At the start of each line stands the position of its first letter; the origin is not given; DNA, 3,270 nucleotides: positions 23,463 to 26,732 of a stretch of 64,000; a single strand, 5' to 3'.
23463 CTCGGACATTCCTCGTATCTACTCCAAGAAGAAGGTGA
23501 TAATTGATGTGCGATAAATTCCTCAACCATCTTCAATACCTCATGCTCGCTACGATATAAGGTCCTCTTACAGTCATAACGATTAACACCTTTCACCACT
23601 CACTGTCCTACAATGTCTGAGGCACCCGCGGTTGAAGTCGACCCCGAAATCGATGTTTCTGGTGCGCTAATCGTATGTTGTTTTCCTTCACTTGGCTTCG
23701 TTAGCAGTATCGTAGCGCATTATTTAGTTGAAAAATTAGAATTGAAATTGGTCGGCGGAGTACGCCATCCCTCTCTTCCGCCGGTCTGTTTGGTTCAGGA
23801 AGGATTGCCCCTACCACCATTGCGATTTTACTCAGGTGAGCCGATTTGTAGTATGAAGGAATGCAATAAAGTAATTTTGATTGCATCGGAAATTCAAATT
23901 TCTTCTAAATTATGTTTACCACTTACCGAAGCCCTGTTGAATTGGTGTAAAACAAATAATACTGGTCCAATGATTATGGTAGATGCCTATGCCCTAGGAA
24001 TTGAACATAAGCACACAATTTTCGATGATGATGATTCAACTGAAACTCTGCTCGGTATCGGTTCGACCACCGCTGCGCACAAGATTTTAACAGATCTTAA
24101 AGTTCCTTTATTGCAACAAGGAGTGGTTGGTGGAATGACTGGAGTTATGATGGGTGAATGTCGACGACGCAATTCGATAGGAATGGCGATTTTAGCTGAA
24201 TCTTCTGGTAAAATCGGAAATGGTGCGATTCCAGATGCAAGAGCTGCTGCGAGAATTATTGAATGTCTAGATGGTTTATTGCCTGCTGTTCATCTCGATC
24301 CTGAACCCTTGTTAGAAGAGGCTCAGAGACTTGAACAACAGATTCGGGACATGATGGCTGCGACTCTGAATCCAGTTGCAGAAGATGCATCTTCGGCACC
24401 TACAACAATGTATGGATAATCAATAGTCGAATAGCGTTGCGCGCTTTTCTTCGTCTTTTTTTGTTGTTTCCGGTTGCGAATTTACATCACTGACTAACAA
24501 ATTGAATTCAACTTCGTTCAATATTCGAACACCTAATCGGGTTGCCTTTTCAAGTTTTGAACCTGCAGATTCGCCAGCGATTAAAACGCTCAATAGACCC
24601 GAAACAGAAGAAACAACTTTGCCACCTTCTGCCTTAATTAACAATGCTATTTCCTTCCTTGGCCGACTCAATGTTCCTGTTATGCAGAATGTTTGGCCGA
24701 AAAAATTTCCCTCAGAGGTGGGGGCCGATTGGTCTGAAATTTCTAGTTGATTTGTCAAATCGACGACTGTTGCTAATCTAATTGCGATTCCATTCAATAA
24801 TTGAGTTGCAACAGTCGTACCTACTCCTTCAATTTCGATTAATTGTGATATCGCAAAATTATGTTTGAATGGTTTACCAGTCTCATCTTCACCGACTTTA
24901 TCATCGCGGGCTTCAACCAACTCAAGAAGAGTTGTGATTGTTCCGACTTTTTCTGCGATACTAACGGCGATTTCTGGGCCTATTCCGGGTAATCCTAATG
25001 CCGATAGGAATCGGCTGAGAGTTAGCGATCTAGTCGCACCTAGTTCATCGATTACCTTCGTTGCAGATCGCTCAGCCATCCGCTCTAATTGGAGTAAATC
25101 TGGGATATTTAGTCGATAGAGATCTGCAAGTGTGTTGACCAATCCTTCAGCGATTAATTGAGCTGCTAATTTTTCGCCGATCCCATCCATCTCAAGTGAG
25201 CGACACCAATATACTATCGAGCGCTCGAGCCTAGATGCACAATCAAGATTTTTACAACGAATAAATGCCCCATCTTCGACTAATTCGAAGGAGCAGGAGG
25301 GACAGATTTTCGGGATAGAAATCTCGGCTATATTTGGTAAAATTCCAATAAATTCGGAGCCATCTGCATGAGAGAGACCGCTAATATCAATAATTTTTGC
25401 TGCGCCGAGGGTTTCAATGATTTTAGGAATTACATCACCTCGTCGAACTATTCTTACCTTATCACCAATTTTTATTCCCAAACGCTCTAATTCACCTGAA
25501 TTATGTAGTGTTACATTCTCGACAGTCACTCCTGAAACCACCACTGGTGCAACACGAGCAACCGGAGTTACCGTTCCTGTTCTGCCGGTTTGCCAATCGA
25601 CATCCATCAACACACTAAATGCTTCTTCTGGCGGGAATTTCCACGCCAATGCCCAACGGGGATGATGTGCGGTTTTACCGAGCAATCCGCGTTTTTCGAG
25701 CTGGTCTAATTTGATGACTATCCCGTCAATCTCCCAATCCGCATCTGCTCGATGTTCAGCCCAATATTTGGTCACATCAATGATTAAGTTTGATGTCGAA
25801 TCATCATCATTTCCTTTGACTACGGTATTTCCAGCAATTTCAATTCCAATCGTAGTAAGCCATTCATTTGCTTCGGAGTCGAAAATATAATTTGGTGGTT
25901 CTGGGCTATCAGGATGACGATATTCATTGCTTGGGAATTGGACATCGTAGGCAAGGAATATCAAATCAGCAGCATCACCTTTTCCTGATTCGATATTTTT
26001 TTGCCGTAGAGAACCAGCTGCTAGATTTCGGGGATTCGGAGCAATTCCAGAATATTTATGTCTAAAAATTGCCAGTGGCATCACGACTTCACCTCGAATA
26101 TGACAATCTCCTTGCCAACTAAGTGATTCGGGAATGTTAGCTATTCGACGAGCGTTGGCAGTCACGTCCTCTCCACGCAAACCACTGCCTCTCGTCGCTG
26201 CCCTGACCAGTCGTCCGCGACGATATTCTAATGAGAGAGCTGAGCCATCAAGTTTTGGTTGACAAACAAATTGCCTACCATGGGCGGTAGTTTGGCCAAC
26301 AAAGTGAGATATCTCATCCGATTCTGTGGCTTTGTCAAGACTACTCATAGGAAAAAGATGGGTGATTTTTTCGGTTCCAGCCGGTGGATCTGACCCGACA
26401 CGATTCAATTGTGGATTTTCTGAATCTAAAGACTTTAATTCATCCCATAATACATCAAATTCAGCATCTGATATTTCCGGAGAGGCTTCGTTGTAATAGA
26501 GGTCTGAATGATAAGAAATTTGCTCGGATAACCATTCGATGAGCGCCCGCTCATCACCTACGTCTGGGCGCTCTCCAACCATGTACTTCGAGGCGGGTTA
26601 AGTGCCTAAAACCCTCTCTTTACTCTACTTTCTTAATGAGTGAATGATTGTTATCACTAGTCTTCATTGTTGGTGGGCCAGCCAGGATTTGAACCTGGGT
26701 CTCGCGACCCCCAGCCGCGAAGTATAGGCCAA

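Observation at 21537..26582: DNA-end processing cluster: DEDDh exonuclease (with DUF3820-like tail) overlapping a Cas4/RecB-like Fe-S nuclease, beside a bacterial-type LigA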

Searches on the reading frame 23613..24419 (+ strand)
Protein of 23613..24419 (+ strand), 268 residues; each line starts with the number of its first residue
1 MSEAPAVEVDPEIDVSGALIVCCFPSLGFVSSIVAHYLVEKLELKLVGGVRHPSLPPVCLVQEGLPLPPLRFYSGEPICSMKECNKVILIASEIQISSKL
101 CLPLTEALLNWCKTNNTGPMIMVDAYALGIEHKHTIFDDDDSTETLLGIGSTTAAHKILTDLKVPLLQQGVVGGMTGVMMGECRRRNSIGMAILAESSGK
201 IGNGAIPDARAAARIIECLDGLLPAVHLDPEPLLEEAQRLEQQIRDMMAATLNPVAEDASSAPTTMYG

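Call 3: search_protein_families(library=pfam, proteins=[window:23613-24419:+], max_evalue=0.01)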
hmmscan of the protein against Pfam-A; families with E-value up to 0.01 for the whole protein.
window:23613-24419:+ (268 aa): 1 family
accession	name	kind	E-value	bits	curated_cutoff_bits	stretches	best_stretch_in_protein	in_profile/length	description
PF09754.15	PAC2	-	6.7e-27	95.1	25.8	1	24-247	5-214/215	PAC2 family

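Call 4: search_protein_families(library=ncbifam, proteins=[window:23613-24419:+], max_evalue=0.01)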
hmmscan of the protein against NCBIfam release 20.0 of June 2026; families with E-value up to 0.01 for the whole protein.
window:23613-24419:+ (268 aa): 2 families
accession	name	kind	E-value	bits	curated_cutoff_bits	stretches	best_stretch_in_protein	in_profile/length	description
TIGR00161.1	TIGR00161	hypoth_equivalog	2.9e-30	105.7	199.25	1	12-250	12-224/239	proteasome assembly chaperone family protein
TIGR00162.1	TIGR00162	hypoth_equivalog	0.0031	16.9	200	1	12-246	15-235/260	proteasome assembly chaperone family protein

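Call 9: search_protein_families(library=padloc, proteins=[window:23613-24419:+], max_evalue=0.01)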
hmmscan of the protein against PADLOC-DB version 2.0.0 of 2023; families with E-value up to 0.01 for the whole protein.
window:23613-24419:+ (268 aa): 0 families

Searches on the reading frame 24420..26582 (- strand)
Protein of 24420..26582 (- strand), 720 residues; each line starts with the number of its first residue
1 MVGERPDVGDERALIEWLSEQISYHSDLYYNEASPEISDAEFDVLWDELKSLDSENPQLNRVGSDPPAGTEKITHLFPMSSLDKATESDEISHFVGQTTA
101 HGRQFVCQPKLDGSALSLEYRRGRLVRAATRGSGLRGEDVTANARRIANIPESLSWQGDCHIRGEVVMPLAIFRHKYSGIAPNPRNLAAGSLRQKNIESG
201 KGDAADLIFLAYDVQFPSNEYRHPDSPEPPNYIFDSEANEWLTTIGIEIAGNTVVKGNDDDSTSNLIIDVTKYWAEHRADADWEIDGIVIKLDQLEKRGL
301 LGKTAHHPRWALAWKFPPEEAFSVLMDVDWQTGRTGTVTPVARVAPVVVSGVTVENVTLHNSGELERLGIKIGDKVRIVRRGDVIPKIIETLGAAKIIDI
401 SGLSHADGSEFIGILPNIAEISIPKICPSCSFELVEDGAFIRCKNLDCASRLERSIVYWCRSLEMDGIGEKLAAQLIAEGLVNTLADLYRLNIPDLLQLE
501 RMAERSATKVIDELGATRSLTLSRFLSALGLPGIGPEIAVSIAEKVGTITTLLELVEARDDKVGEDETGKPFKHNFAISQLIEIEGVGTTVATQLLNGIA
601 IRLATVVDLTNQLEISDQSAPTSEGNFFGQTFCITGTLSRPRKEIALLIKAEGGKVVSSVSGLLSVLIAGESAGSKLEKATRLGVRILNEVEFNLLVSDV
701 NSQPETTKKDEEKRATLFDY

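Call 3: search_protein_families(library=pfam, proteins=[window:24420-26582:-], max_evalue=0.01)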
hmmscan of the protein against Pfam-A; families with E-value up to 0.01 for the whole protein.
window:24420-26582:- (720 aa): 10 families
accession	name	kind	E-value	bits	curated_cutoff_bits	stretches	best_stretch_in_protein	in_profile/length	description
PF01653.23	DNA_ligase_aden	-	8e-53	180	27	1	71-319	5-253/253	NAD-dependent DNA ligase adenylation domain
PF03120.22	DNA_ligase_OB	-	7.8e-25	87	32.9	1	324-392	3-71/79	NAD-dependent DNA ligase OB-fold domain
PF14520.12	HHH_5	-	4.3e-12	46.8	27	1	464-514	6-55/57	Helix-hairpin-helix domain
PF00533.33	BRCT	-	8.6e-10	39.1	21.3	1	627-690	6-71/78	BRCA1 C Terminus (BRCT) domain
PF22745.1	Nlig-Ia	-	2.6e-07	31.6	27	1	13-59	4-50/92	DNA ligase-like, N-terminal NAD+-binding domain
PF12738.14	PTCB-BRCT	-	1.2e-05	25.7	22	1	632-689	3-60/63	twin BRCT domain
PF12826.13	HHH_2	-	0.00014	22.4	27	0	524-554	1-31/64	Helix-hairpin-helix motif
PF03119.21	DNA_ligase_ZBD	-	0.0036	17.6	25.8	1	427-448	2-25/27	NAD-dependent DNA ligase C4 zinc finger domain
PF16589.12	BRCT_2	-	0.004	17.8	27.3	1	627-688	3-65/86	BRCT domain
PF01367.25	5_3_exonuc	-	0.0043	18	40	0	530-564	22-57/97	5'-3' exonuclease, C-terminal SAM fold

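Call 4: search_protein_families(library=ncbifam, proteins=[window:24420-26582:-], max_evalue=0.01)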
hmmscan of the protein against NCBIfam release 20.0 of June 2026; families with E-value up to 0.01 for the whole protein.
window:24420-26582:- (720 aa): 6 families
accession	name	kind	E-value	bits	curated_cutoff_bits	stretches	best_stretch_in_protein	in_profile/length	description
TIGR00575.1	dnlj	equivalog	5.2e-163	543.9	444.45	1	18-692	1-651/652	NAD-dependent DNA ligase LigA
NF005932.1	PRK07956.1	equivalog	5.8e-156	520.8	369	1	15-695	3-662/664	NAD-dependent DNA ligase LigA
NF010931.0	PRK14351.1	equivalog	1.9e-119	400.2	1051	1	15-702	36-687/692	NAD-dependent DNA ligase LigA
NF010930.0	PRK14350.1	equivalog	1.3e-81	274.9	652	1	15-691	9-659/669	NAD-dependent DNA ligase LigA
NF005987.0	PRK08097.1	equivalog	3.2e-47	161.2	498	3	15-199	34-214/562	NAD-dependent DNA ligase LigB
NF047932.1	antiphage_GapS2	exception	1.8e-05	25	330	1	633-688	128-187/189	anti-phage protein GapS2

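Call 9: search_protein_families(library=padloc, proteins=[window:24420-26582:-], max_evalue=0.01)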
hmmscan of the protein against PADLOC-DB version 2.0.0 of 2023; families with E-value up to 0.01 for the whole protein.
window:24420-26582:- (720 aa): 1 family
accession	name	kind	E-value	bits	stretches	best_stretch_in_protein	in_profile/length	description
PDLC05027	PDC-S48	-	3.7e-09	34.2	1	627-699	333-407/411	-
